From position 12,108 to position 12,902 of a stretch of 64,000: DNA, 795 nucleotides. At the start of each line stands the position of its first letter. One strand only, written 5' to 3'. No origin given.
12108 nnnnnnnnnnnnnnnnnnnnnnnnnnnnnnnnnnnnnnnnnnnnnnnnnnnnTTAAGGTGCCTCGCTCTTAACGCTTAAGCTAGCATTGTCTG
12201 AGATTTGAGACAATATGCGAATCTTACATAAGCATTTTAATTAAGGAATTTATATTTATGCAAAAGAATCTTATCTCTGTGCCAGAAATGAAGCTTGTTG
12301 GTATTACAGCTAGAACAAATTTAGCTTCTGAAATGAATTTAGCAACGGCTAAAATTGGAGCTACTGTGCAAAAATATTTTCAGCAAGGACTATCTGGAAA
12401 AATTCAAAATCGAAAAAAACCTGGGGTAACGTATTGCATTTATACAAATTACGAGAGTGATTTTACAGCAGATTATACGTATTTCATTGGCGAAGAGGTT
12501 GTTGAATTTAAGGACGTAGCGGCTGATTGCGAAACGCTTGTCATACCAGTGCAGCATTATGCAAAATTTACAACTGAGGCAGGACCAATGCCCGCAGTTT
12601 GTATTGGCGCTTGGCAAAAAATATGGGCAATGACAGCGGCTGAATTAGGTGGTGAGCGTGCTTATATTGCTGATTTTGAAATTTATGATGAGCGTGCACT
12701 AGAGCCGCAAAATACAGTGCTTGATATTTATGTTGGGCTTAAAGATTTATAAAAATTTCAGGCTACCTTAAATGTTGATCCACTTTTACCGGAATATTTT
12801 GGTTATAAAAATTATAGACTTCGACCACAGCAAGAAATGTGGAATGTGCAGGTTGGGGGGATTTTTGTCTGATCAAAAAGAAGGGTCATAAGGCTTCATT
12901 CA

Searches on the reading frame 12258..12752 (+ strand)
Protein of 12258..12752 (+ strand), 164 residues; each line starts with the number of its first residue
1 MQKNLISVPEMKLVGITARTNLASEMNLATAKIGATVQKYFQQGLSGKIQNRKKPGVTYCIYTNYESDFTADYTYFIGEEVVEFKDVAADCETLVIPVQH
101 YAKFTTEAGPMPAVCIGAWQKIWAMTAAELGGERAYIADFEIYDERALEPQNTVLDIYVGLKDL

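Call 37: search_protein_families(library=pfam, proteins=[window:12258-12752:+])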
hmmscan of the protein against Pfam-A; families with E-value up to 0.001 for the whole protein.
window:12258-12752:+ (164 aa): 2 families
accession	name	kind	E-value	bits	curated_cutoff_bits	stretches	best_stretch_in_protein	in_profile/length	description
PF14526.11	Cass2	-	2.4e-27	96.5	27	1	6-159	3-148/150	Integron-associated effector binding protein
PF06445.20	GyrI-like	-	4.8e-17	63.1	26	1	5-162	5-155/155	GyrI-like small molecule binding domain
